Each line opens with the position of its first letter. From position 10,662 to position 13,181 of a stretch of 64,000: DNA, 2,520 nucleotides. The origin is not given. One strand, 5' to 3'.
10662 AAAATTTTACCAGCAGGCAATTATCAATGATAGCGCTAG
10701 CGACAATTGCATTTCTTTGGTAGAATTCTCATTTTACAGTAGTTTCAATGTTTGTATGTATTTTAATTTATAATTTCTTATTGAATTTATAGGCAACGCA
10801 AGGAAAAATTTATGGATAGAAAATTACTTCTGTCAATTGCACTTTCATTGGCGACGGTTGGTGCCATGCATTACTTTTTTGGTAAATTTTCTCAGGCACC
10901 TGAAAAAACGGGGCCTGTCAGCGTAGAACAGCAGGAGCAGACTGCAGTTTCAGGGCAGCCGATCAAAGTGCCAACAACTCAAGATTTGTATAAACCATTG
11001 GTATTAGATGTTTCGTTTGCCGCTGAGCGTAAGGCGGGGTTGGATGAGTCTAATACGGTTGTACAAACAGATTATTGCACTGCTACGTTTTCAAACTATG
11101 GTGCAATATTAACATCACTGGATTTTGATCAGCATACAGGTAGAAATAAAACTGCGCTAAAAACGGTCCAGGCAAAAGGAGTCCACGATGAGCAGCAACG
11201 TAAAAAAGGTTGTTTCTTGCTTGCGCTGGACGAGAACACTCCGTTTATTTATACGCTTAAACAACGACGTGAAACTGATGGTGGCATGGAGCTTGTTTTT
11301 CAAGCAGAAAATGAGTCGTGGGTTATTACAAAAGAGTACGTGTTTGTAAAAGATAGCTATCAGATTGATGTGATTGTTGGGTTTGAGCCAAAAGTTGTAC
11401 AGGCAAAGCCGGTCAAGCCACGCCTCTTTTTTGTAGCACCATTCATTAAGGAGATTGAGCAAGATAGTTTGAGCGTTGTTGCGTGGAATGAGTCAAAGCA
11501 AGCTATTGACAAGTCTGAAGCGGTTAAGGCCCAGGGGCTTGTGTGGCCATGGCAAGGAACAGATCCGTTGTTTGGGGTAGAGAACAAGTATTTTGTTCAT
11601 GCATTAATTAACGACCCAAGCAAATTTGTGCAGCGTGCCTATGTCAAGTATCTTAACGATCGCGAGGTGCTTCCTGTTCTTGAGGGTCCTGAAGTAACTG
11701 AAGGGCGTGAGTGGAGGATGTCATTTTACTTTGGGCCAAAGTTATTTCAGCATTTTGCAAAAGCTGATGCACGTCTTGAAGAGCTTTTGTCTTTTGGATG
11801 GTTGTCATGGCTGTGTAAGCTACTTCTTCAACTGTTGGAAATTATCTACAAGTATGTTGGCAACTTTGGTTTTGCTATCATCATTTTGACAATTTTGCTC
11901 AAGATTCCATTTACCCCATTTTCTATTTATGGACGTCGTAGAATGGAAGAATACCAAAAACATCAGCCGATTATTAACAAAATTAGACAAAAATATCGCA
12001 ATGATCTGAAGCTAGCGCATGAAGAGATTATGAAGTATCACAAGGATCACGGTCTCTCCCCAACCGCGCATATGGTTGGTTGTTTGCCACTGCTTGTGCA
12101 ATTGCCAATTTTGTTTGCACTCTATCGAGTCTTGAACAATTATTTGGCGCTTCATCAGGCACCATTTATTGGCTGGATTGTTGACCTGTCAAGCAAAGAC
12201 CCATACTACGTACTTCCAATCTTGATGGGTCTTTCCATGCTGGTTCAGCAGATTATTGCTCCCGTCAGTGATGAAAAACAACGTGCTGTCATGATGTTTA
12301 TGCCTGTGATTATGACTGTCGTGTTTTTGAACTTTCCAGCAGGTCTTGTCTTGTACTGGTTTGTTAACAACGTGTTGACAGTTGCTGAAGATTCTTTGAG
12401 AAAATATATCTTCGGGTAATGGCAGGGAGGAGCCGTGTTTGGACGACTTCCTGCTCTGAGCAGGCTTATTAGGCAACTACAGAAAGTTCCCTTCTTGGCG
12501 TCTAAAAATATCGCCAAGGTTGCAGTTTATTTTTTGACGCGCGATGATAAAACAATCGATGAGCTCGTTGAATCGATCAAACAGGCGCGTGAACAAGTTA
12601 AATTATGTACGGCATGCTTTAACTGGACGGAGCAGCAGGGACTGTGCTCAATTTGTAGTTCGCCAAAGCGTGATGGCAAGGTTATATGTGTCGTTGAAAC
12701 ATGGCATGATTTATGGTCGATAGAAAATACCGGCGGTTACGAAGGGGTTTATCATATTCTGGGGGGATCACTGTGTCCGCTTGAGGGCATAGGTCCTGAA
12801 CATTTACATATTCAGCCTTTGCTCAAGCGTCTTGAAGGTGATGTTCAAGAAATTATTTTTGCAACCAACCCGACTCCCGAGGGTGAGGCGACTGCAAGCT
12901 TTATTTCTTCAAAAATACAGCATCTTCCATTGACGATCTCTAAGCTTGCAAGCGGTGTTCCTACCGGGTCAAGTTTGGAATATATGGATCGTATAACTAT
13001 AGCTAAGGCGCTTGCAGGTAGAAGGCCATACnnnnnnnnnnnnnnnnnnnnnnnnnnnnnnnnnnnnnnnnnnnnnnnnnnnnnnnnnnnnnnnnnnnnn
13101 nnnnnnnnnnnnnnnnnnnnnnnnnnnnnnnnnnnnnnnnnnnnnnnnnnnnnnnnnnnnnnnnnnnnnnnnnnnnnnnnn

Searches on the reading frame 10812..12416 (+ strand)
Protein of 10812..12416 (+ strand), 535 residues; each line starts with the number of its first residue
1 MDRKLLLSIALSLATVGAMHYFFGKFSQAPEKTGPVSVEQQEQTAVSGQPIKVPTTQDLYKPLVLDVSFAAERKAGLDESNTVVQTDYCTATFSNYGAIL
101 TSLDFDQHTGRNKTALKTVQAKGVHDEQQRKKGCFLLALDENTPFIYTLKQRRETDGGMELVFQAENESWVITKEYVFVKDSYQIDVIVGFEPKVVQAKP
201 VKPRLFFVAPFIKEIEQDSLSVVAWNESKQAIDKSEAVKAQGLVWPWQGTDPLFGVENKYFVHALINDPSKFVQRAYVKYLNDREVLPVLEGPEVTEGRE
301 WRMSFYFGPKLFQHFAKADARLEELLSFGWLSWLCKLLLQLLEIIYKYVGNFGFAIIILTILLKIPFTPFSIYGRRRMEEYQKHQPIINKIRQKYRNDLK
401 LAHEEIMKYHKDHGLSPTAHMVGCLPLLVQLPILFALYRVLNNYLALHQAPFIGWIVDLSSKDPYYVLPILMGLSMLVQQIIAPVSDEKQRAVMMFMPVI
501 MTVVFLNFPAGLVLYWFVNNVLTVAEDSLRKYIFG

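Call 66: search_protein_families(library=pfam, proteins=[window:10812-12416:+], max_evalue=0.00001)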
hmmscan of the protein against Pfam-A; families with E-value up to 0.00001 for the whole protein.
window:10812-12416:+ (535 aa): 2 families
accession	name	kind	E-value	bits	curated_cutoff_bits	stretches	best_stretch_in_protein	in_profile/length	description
PF02096.25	60KD_IMP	-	5.2e-48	163.5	35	1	352-526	1-157/163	60Kd inner membrane protein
PF14849.12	YidC_periplas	-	8.4e-14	52.6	24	1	83-340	3-282/283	YidC periplasmic domain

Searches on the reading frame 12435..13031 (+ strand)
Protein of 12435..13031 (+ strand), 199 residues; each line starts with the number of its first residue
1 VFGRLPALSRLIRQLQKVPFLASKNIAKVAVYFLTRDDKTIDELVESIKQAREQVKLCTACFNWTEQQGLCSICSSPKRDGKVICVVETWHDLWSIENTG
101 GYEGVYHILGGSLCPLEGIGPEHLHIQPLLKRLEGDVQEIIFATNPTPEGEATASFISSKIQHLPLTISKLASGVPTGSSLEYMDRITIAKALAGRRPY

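Call 67: search_protein_families(library=pfam, proteins=[window:12435-13031:+], max_evalue=0.00001)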
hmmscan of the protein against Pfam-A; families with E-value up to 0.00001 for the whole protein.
window:12435-13031:+ (199 aa): 3 families
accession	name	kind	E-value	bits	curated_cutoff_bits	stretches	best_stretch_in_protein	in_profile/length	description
PF13662.12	Toprim_4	-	8e-23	80.9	25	1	83-172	2-85/85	Toprim domain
PF21175.2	RecR_C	-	6.8e-10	38.6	22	1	174-197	1-24/24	RecR, C-terminal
PF01751.28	Toprim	-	1.9e-08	34.8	23.1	1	83-162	1-81/96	Toprim domain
